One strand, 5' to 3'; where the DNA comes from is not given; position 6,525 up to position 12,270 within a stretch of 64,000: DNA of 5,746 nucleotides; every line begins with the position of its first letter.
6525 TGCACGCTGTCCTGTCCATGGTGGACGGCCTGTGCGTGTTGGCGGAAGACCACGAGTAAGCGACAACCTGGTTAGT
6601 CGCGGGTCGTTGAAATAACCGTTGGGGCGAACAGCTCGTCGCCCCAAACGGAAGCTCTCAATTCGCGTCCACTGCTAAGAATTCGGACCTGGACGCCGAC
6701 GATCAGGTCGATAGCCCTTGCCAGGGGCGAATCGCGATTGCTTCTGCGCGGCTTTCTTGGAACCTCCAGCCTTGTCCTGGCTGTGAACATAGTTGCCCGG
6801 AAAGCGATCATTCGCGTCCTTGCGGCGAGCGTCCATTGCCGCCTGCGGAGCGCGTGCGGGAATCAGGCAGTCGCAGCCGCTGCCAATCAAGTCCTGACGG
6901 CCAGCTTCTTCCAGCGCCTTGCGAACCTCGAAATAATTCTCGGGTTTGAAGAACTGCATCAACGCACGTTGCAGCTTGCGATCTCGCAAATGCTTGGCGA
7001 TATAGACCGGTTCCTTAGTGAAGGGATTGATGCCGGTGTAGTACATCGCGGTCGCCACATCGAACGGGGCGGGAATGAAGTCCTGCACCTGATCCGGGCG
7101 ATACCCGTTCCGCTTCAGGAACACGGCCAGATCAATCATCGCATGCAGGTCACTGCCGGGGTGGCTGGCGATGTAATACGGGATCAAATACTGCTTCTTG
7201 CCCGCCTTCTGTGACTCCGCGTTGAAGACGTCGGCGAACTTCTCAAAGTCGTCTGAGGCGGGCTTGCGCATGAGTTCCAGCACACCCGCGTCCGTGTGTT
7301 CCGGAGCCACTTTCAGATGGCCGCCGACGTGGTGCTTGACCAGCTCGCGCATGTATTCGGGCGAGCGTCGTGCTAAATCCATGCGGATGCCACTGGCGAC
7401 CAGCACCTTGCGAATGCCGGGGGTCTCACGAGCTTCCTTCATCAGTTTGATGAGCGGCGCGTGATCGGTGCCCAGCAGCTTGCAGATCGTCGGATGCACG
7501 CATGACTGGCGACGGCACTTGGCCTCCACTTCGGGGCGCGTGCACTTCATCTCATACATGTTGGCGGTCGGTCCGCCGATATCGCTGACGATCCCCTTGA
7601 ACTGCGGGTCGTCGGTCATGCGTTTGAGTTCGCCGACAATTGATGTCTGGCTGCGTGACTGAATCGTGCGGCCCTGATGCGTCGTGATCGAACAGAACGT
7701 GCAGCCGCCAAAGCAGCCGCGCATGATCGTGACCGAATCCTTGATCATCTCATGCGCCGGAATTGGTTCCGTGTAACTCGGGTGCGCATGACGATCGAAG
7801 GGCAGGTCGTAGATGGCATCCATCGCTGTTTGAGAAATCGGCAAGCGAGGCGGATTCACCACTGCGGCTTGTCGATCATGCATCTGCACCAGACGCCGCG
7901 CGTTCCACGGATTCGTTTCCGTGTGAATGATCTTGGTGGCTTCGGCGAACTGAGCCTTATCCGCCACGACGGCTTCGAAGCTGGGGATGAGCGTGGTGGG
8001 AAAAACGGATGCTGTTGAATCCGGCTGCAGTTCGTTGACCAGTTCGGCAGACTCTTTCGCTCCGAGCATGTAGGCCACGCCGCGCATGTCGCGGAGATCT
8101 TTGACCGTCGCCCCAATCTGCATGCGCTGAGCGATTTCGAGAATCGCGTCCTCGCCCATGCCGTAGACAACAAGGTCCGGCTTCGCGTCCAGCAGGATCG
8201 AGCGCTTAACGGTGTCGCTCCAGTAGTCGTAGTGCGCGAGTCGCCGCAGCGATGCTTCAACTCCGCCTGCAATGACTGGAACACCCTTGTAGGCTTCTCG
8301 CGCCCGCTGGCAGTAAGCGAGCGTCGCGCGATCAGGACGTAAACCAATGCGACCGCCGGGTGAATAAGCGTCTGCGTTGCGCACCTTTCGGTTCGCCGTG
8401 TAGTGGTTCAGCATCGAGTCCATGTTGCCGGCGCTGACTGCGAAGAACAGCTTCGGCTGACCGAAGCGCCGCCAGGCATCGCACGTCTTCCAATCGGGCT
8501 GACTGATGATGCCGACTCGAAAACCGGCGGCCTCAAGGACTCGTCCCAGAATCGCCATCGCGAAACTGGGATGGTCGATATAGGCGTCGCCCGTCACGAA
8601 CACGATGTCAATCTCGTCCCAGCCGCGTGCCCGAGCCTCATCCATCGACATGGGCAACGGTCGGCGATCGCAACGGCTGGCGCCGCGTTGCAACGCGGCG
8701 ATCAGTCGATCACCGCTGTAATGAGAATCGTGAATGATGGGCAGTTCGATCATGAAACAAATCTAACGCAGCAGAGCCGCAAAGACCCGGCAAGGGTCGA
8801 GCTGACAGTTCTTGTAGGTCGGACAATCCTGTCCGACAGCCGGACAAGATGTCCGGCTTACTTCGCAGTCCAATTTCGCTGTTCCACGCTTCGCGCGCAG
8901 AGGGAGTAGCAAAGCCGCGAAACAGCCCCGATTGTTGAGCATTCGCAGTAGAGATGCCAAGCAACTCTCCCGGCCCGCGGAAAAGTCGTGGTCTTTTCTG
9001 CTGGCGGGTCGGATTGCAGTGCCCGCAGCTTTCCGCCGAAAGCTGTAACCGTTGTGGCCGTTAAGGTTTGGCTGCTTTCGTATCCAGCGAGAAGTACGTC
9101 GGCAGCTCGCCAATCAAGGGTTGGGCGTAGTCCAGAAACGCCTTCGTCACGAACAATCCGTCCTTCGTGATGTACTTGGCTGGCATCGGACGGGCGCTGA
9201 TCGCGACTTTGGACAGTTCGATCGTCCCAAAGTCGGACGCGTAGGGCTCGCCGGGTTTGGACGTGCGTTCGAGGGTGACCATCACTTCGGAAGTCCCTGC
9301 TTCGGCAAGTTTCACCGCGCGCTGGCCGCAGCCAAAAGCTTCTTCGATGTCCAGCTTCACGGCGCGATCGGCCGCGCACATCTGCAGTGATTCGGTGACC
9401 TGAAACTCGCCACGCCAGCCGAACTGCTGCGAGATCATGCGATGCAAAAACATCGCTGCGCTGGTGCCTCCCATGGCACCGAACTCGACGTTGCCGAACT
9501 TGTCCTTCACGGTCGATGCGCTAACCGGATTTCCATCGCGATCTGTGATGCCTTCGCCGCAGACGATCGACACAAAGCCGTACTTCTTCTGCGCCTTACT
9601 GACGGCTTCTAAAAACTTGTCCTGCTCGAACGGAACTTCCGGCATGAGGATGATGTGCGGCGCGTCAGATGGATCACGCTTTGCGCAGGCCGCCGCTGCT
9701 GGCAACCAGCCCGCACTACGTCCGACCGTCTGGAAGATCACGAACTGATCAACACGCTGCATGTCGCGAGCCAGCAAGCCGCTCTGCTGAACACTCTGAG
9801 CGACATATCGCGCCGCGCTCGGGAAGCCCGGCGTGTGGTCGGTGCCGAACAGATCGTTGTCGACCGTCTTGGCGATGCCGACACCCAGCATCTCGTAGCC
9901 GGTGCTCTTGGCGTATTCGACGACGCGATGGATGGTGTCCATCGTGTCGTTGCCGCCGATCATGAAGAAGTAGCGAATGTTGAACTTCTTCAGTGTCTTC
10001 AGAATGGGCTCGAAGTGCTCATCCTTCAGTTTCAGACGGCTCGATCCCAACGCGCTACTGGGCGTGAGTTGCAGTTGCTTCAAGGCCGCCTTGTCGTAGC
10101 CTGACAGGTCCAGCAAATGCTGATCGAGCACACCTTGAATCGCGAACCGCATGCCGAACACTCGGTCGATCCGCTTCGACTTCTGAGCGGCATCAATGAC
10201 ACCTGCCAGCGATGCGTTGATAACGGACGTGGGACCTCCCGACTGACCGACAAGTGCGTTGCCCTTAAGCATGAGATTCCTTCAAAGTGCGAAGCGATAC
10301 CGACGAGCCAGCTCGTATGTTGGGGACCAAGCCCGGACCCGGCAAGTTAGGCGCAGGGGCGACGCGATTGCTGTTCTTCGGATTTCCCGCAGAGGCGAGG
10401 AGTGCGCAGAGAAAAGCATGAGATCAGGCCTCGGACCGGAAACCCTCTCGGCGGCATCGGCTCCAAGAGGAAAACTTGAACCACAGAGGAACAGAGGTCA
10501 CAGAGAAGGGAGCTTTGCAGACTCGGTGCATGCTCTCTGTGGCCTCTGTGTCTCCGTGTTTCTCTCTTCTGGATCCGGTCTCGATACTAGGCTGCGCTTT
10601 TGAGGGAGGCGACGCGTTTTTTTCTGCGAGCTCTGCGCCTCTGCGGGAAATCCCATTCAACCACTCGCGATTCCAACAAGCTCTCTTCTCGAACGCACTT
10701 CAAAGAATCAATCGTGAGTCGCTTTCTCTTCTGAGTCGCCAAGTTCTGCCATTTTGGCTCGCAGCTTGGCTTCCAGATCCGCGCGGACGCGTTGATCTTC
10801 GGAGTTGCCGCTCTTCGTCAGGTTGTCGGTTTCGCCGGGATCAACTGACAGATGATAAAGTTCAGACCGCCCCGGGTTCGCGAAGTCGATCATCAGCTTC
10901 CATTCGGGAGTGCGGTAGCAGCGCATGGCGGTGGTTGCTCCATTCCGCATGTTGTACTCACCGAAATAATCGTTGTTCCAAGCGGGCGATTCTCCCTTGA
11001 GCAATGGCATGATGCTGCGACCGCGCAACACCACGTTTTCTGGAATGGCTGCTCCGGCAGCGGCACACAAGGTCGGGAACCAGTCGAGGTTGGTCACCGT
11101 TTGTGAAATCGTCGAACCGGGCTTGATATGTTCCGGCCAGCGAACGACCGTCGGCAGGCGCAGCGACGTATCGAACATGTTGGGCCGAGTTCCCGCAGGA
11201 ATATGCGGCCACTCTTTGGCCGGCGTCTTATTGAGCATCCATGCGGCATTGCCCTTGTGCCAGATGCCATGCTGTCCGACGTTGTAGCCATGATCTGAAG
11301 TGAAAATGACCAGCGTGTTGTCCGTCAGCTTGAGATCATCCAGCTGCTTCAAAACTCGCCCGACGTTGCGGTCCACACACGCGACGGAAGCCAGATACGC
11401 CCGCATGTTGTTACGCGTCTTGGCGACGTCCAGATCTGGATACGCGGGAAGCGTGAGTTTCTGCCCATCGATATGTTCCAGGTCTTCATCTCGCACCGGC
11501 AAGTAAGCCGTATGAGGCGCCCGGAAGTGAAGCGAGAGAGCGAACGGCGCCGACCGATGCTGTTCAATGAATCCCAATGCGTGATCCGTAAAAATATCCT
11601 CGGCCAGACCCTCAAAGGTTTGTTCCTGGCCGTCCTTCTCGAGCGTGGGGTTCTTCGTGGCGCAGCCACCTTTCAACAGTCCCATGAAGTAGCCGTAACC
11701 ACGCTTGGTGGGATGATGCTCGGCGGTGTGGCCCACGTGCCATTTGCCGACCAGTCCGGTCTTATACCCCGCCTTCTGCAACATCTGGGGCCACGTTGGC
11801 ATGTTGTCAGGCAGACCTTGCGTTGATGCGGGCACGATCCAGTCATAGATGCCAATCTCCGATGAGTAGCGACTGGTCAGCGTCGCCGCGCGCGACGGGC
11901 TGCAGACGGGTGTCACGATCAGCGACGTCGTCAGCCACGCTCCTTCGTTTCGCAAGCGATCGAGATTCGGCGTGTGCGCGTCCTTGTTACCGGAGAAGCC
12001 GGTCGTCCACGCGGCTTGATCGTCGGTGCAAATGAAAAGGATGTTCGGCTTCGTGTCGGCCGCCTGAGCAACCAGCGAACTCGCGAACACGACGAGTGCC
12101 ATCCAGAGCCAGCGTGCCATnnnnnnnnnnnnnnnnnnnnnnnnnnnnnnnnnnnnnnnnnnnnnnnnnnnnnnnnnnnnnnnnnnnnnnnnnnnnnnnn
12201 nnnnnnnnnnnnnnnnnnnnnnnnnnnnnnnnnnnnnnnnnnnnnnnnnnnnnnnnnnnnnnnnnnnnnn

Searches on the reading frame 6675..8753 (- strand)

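Call 70: search_protein_families(library=pfam, proteins=[window:6675-8753:-], max_evalue=0.0001)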
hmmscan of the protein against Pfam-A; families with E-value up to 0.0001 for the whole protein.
window:6675-8753:- (692 aa): 3 families
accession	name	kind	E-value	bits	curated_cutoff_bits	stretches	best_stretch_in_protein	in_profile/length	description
PF08497.15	Radical_SAM_N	-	5.4e-128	426.9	25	1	33-340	2-301/301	Radical SAM N-terminal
PF11842.13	DUF3362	-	1.1e-29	104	27.6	1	554-673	1-131/151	Domain of unknown function (DUF3362)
PF04055.27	Radical_SAM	-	3.8e-10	40.6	29.5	1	342-508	2-134/166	Radical SAM superfamily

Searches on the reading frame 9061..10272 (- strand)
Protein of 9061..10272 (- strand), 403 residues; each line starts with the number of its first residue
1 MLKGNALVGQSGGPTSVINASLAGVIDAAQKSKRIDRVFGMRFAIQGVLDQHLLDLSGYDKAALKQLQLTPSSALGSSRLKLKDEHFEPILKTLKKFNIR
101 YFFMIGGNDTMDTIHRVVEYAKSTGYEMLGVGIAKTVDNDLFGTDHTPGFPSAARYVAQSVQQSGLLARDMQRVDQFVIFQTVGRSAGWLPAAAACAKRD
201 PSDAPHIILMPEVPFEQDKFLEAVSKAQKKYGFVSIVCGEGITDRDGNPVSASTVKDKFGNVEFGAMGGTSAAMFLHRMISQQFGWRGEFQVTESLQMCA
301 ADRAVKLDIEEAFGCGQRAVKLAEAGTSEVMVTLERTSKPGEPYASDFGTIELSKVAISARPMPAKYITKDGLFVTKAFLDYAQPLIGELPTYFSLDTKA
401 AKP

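Call 70: search_protein_families(library=pfam, proteins=[window:9061-10272:-], max_evalue=0.0001)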
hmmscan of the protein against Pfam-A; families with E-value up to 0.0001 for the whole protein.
window:9061-10272:- (403 aa): 1 family
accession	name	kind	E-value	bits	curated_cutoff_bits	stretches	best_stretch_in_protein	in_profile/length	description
PF00365.25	PFK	-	1.1e-41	143.5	30.9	1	7-286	3-242/277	Phosphofructokinase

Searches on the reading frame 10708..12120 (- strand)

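Call 70: search_protein_families(library=pfam, proteins=[window:10708-12120:-], max_evalue=0.0001)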
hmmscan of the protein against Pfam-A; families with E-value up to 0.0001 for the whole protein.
window:10708-12120:- (470 aa): 4 families
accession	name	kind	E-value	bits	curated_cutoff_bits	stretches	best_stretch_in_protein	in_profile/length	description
PF00884.28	Sulfatase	-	9.9e-56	189.7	25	1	25-356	1-300/301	Sulfatase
PF16347.10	SGSH_C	-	3.7e-23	82.8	29.3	1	315-456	11-151/154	N-sulphoglucosamine sulphohydrolase, C-terminal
PF01663.27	Phosphodiest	-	4.8e-13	49.9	23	1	48-280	18-222/342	Type I phosphodiesterase / nucleotide pyrophosphatase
PF02995.22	DUF229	-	4.4e-05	22.8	25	1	242-285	306-349/496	Protein of unknown function (DUF229)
